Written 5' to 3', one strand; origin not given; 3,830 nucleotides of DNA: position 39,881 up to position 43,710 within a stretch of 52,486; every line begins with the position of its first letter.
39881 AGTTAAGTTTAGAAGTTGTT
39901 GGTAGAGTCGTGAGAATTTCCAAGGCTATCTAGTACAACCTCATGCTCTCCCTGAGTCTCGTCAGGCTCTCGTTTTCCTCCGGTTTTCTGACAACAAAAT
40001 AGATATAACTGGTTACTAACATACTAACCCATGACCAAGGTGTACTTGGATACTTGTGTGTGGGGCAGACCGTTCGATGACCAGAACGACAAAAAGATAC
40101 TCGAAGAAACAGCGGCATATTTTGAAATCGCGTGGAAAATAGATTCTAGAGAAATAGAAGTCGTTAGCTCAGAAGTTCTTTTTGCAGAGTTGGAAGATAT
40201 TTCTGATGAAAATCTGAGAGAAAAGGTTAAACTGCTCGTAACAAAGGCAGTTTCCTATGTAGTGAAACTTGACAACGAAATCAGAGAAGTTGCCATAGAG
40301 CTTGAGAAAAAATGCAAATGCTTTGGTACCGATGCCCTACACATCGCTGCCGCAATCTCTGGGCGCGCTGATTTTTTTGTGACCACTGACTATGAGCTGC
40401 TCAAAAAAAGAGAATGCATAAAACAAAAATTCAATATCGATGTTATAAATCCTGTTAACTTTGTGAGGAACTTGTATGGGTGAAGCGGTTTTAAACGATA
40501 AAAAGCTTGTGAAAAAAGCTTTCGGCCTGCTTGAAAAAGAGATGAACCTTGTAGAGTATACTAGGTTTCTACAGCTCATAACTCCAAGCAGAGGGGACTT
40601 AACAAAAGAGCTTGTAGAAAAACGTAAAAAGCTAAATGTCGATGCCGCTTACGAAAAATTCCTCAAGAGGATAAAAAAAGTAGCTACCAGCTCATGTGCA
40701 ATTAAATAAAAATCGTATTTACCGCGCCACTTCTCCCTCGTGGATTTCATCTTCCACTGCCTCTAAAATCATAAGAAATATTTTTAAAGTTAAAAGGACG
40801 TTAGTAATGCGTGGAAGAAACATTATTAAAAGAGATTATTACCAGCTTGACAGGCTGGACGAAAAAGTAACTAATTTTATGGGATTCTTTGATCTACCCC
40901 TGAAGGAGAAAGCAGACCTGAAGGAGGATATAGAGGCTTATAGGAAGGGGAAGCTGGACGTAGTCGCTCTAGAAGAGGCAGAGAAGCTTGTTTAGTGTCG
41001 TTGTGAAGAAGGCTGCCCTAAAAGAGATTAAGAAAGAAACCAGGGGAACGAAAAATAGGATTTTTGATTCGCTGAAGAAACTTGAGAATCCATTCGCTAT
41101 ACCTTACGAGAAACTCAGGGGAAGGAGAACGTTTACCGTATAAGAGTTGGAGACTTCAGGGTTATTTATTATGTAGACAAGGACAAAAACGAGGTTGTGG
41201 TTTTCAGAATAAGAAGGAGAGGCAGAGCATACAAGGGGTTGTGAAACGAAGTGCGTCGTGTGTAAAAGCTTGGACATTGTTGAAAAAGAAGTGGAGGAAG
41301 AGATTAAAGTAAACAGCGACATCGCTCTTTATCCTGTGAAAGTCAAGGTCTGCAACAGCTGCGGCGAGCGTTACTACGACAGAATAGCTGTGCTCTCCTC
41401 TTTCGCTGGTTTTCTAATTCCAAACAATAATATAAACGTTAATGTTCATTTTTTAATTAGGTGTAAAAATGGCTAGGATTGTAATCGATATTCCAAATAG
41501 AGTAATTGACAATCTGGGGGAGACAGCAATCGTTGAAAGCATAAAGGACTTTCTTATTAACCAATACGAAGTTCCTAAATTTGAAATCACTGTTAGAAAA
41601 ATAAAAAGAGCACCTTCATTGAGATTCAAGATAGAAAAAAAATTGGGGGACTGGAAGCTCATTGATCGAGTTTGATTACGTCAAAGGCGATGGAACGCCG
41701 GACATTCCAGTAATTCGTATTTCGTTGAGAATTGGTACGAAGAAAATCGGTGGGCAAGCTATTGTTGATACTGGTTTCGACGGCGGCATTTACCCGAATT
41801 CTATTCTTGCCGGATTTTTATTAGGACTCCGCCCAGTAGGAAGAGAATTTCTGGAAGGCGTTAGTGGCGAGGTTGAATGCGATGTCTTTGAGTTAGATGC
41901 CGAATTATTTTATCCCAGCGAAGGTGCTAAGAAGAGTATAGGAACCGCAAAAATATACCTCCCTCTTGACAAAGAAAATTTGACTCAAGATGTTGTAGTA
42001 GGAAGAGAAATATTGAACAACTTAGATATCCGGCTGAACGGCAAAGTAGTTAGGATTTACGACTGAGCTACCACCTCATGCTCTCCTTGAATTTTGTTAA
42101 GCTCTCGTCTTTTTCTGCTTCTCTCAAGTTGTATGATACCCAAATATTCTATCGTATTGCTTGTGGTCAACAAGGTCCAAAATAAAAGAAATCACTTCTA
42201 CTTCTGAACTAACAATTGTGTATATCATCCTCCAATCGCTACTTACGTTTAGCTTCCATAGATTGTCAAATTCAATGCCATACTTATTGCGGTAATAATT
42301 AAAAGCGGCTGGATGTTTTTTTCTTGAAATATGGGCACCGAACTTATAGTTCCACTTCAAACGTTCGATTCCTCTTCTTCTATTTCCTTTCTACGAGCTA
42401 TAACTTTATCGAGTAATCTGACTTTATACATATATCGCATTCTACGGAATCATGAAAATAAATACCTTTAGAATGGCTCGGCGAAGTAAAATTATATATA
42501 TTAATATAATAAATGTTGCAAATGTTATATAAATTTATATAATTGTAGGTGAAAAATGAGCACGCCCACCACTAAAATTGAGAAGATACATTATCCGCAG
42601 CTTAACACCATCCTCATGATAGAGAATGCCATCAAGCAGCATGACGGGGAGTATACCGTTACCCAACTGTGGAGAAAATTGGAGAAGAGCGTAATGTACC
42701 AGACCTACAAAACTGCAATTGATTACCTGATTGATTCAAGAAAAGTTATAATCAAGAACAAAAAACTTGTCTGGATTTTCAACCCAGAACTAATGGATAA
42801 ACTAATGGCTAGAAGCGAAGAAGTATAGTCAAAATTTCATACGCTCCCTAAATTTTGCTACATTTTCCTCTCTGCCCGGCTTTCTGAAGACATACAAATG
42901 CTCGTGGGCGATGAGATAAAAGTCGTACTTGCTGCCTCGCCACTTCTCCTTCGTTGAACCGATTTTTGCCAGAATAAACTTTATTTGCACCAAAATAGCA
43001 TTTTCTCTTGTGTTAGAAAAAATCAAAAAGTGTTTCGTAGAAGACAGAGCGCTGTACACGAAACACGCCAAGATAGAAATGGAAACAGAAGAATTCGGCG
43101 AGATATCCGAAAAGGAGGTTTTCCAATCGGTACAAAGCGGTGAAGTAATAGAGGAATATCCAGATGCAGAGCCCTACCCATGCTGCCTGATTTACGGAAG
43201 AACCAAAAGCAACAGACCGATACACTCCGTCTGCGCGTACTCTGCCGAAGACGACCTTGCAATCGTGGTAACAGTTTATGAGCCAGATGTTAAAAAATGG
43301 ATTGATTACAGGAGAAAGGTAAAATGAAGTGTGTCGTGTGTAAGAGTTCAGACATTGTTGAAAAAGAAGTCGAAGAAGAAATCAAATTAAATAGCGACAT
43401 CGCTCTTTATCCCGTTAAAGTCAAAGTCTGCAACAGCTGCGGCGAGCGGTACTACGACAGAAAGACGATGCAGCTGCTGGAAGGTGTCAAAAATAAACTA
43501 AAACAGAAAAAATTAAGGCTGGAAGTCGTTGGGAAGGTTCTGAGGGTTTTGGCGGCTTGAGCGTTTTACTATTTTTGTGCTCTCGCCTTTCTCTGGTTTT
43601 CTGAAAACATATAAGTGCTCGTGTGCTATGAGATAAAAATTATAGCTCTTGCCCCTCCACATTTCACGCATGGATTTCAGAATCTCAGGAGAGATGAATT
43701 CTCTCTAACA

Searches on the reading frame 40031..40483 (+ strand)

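Call 21: search_protein_families(library=pfam, proteins=[window:40031-40483:+], max_evalue=0.01)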
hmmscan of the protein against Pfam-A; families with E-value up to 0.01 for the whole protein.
window:40031-40483:+ (150 aa): 3 families
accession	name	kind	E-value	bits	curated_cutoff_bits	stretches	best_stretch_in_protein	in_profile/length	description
PF01850.27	PIN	-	3e-08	34.7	23.6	1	4-125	1-116/120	PIN domain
PF13470.12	PIN_3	-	0.0039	18.4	27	0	34-121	28-114/115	PIN domain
PF08535.16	KorB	-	0.0069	16.7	22.3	0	107-148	10-51/89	KorB domain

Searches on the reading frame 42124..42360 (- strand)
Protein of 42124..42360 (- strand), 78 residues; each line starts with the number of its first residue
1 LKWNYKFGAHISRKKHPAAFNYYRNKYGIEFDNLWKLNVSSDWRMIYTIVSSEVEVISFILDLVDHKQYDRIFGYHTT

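Call 21: search_protein_families(library=pfam, proteins=[window:42124-42360:-], max_evalue=0.01)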
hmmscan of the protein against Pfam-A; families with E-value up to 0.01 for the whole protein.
window:42124-42360:- (78 aa): 1 family
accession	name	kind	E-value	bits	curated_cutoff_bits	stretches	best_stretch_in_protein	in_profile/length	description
PF24732.2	ParE_like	-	0.0029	18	24.4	1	10-69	13-65/67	ParE-like toxin domain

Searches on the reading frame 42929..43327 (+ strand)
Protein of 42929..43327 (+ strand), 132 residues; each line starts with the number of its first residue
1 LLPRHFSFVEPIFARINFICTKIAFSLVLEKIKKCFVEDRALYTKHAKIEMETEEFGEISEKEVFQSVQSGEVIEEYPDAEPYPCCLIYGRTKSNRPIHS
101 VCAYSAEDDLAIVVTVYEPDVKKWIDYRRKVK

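Call 21: search_protein_families(library=pfam, proteins=[window:42929-43327:+], max_evalue=0.01)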
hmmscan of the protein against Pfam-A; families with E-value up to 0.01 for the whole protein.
window:42929-43327:+ (132 aa): 1 family
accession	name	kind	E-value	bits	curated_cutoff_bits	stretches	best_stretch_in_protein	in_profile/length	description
PF14076.12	DUF4258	-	1.1e-20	74.1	25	1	43-118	1-71/71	Domain of unknown function (DUF4258)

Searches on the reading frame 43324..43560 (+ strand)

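Call 21: search_protein_families(library=pfam, proteins=[window:43324-43560:+], max_evalue=0.01)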
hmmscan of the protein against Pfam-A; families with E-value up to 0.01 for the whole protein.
window:43324-43560:+ (78 aa): 1 family
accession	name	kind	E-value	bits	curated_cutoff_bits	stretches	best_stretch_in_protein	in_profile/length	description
PF15731.11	MqsA_antitoxin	-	0.00017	22.1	30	1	1-61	1-62/131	Antitoxin component of bacterial toxin-antitoxin system, MqsA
